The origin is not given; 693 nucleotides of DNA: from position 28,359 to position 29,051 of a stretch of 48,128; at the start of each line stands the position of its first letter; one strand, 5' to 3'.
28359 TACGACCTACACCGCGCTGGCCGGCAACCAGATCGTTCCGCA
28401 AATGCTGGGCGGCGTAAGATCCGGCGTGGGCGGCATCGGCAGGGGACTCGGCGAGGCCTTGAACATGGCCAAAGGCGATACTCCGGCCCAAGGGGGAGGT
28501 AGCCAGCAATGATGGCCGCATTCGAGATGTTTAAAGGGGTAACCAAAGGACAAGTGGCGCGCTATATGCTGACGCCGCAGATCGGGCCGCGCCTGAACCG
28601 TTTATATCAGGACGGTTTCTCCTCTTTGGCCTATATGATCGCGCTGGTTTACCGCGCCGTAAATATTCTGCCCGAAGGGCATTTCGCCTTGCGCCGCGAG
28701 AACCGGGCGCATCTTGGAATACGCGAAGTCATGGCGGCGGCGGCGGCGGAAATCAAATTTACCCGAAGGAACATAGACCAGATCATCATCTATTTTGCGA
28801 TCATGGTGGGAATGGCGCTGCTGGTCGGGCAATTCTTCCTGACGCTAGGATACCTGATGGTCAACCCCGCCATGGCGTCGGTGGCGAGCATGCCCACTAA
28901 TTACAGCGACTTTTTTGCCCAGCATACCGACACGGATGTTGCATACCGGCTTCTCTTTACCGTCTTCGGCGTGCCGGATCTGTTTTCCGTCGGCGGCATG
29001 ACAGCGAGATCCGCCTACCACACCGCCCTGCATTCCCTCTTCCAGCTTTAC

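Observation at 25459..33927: Orphan triplet of tandem DotA/TraY-like polytopic membrane paralogues in a core-genome context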

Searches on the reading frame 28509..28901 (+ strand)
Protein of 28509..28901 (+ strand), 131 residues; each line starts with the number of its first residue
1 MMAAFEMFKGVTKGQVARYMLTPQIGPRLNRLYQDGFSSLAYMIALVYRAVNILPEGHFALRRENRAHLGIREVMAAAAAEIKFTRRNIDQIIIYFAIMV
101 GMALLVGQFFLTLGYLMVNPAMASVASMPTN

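Call 69: search_protein_representatives(alignment_id=A2)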
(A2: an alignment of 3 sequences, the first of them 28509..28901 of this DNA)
Query: 3 sequences, 129 profile positions. Proteins with E-value up to 0.001 (for the whole library): 568; up to 1e-10: 461; up to 1e-30: 107. The best 150 are listed.
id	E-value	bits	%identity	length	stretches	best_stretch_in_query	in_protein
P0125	7.6e-44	164.8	-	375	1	1-122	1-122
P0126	1.6e-40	154.1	-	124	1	2-117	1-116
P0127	4.3e-40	152.7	-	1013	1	1-128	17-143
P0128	3.1e-39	149.9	-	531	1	5-124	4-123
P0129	1.4e-38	147.8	-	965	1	7-123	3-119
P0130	1.5e-38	147.7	-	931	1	1-124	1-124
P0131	1.7e-38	147.5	-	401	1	1-128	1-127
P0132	4.8e-38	146.0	-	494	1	6-124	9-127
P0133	2.4e-37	143.8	-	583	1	5-125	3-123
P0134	3.6e-37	143.2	-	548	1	8-122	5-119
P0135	4.6e-37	142.9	-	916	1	4-124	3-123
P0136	4.9e-37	142.8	-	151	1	7-123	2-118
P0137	7.2e-37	142.2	-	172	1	8-121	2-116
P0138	1.1e-36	141.7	-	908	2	9-122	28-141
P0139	1.1e-36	141.6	-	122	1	7-120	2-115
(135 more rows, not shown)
